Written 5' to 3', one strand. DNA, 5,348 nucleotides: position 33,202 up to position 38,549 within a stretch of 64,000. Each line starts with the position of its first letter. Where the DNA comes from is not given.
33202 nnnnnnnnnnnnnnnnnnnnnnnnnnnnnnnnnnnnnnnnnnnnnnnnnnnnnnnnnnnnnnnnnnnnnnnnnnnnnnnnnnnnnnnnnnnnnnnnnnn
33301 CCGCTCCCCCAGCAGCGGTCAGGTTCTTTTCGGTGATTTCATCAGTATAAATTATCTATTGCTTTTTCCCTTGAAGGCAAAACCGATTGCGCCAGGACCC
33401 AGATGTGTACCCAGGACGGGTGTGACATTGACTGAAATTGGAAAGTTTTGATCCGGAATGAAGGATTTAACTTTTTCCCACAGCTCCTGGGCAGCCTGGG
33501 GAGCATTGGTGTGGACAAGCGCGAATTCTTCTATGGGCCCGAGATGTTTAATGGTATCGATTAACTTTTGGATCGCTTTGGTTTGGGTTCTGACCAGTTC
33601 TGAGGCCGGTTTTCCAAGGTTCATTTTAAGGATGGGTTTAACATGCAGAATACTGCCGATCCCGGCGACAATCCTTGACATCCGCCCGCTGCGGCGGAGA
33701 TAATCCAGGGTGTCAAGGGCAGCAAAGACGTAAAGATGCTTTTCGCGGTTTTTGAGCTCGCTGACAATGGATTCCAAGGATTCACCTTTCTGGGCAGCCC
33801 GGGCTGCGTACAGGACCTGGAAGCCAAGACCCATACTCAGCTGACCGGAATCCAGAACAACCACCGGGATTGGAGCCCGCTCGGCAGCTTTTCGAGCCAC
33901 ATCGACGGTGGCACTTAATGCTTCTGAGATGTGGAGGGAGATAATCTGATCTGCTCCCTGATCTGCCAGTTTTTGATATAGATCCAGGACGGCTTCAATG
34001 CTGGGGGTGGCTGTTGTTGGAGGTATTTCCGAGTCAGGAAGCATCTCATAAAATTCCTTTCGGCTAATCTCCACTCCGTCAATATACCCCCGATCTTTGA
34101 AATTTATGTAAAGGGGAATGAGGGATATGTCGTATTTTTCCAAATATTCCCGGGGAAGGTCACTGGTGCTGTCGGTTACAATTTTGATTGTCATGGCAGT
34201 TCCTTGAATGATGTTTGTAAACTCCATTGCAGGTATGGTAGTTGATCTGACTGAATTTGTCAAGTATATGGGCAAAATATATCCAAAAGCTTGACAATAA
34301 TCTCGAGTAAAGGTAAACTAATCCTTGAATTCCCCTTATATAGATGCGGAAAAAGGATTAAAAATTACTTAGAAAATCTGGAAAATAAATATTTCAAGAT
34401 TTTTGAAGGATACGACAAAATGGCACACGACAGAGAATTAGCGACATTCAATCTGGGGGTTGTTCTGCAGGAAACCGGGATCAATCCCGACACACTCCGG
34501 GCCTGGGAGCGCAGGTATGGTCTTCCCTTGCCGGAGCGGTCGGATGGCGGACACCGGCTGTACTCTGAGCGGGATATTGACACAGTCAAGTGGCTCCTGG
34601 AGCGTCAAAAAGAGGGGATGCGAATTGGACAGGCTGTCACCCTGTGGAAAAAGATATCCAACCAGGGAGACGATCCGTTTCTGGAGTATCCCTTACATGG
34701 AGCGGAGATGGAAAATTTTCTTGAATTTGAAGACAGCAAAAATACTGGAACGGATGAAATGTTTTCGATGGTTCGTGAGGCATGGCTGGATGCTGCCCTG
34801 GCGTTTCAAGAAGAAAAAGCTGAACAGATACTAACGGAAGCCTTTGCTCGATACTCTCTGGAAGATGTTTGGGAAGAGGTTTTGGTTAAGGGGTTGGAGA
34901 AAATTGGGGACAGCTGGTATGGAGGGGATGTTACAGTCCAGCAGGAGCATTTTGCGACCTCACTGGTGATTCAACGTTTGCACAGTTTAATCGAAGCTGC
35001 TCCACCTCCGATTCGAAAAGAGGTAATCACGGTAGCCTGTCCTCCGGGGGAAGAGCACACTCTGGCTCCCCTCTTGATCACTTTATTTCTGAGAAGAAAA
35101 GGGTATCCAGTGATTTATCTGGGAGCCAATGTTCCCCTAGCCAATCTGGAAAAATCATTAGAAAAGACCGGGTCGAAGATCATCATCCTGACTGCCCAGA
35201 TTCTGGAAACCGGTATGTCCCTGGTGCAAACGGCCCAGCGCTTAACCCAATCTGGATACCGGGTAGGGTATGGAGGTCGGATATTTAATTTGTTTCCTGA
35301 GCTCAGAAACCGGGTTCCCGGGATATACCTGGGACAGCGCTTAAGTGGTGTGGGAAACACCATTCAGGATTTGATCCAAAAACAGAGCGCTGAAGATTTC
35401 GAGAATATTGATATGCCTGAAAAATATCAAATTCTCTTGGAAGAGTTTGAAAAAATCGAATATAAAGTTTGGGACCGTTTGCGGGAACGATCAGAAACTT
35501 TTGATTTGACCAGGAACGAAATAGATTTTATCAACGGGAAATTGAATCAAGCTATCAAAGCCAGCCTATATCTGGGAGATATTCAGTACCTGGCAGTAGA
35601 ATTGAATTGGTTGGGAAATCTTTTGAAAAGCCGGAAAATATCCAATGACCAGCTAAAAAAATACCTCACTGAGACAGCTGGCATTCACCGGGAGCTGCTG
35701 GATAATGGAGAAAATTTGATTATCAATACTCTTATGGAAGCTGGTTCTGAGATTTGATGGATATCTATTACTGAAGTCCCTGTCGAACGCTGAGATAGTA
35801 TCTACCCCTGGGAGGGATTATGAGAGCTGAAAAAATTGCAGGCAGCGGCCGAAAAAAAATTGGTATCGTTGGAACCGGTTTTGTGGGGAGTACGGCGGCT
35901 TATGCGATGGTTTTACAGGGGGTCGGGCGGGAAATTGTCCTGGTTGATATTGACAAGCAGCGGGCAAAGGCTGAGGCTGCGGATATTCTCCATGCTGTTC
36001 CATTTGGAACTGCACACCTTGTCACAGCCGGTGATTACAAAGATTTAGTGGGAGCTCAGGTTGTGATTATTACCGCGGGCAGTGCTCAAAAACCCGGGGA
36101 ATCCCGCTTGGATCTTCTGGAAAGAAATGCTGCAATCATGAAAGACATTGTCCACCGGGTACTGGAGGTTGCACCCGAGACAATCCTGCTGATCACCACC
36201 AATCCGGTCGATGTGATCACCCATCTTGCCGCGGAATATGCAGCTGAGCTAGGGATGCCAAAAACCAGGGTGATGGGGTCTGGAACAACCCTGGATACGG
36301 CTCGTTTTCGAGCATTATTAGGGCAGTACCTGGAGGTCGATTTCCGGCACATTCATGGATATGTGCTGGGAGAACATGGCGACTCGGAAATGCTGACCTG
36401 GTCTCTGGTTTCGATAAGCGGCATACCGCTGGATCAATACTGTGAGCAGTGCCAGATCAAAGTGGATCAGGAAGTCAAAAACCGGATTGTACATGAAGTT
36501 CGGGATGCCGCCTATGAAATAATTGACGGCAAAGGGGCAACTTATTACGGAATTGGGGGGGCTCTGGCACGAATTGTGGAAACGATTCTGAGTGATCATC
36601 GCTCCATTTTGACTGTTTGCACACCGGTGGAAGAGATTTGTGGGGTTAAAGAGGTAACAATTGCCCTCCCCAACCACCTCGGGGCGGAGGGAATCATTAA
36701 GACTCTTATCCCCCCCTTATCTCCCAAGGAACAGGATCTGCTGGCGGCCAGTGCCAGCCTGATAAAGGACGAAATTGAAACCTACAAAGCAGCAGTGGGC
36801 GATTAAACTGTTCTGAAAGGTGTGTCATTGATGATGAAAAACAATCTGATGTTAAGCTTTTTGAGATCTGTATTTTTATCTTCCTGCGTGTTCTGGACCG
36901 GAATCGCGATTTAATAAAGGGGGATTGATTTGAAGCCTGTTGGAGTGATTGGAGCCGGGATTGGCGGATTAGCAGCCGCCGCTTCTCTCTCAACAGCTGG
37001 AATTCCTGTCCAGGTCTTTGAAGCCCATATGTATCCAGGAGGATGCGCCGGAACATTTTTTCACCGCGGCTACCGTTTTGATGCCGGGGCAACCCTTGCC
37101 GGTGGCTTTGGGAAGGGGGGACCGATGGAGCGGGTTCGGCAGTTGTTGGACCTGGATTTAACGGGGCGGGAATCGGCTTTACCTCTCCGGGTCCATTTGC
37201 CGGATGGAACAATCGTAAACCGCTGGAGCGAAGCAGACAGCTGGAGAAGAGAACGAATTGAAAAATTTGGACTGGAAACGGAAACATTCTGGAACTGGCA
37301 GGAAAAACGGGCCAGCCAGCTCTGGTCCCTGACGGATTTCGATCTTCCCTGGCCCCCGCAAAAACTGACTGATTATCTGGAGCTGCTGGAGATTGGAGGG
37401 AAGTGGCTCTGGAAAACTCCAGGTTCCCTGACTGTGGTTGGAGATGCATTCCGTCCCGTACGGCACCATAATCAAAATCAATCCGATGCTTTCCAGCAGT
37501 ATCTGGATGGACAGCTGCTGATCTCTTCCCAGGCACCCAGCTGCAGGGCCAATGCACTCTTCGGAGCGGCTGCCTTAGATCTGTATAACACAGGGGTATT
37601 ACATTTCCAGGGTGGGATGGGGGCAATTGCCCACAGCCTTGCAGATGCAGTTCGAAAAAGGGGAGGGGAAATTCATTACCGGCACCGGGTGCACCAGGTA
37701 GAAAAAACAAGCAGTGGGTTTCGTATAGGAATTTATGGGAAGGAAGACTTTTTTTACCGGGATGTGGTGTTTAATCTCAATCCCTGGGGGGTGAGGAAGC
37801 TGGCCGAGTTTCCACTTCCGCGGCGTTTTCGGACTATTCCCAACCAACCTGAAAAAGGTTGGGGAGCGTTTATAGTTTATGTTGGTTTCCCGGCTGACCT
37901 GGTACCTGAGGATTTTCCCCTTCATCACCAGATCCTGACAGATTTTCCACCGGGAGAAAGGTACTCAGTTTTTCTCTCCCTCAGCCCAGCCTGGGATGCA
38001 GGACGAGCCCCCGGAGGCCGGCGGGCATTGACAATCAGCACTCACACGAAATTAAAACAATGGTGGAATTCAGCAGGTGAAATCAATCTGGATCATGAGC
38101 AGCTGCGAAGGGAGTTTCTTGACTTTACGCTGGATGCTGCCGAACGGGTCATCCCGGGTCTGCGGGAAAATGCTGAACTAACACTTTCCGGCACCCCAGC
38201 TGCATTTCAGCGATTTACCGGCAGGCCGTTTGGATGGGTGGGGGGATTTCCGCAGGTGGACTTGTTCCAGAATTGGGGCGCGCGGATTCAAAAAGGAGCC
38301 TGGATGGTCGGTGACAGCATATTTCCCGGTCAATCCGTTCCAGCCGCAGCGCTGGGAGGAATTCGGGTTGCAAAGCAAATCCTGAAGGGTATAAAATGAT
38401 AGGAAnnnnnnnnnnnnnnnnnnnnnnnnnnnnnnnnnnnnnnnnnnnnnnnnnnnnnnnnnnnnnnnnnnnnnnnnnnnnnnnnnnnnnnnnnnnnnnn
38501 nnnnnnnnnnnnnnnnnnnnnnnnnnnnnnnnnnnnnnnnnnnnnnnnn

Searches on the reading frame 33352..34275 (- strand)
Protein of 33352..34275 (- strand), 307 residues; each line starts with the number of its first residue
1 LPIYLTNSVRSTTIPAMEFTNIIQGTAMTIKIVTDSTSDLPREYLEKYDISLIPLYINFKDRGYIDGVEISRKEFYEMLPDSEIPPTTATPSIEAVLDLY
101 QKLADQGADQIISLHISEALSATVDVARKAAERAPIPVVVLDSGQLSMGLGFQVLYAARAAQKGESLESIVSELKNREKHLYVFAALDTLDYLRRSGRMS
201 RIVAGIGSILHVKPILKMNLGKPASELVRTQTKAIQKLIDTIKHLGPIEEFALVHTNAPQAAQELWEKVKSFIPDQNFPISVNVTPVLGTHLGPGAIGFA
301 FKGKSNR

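Call 9: search_protein_families(library=pfam, proteins=[window:33352-34275:-], max_evalue=0.001)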
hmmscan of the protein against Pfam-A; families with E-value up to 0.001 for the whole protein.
window:33352-34275:- (307 aa): 2 families
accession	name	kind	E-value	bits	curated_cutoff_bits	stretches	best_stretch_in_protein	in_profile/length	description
PF02645.21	DegV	-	6.4e-80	268.9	27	1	29-301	1-277/280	Uncharacterised protein, DegV family COG1307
PF13684.11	FakA-like_C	-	6.9e-08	32.6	23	1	87-241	28-165/216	Fatty acid kinase subunit A-like, C-terminal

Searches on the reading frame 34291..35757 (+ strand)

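Call 9: search_protein_families(library=pfam, proteins=[window:34291-35757:+], max_evalue=0.001)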
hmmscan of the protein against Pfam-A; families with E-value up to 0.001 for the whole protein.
window:34291-35757:+ (488 aa): 4 families
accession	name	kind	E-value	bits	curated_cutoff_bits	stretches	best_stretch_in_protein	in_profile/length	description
PF02607.22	B12-binding_2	-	3.2e-14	53.3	23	1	162-230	2-70/74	B12 binding domain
PF13411.12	MerR_1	-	1.4e-11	44.7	21.6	1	57-116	5-63/69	MerR HTH family regulatory protein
PF00376.29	MerR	-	7.7e-09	35.7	28.2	1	60-91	7-38/38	MerR family regulatory protein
PF02310.24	B12-binding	-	1.5e-06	28.4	32.1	1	246-345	3-105/121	B12 binding domain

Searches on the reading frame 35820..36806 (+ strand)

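Call 9: search_protein_families(library=pfam, proteins=[window:35820-36806:+], max_evalue=0.001)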
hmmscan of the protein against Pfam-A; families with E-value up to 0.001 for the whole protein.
window:35820-36806:+ (328 aa): 3 families
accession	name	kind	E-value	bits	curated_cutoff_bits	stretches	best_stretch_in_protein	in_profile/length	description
PF00056.29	Ldh_1_N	-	1.7e-38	132.2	27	1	13-153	2-141/141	lactate/malate dehydrogenase, NAD binding domain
PF02866.23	Ldh_1_C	-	9.4e-34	117.3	22.6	1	156-324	1-172/174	lactate/malate dehydrogenase, alpha/beta C-terminal domain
PF03721.20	UDPG_MGDP_dh_N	-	1.3e-05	25.3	27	1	12-72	1-59/187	UDP-glucose/GDP-mannose dehydrogenase family, NAD binding domain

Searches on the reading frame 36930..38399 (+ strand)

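Call 9: search_protein_families(library=pfam, proteins=[window:36930-38399:+], max_evalue=0.001)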
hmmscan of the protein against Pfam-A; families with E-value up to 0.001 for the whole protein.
window:36930-38399:+ (489 aa): 3 families
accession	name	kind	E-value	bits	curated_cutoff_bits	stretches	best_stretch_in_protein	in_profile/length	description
PF01593.30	Amino_oxidase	-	1.9e-21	77.3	19.8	1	11-485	1-443/443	Flavin containing amine oxidoreductase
PF13450.12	NAD_binding_8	-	1.5e-12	48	21.9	1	6-66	1-61/68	NAD(P)-binding Rossmann-like domain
PF01266.30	DAO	-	9.5e-12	45.5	27.9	1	4-419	2-307/353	FAD dependent oxidoreductase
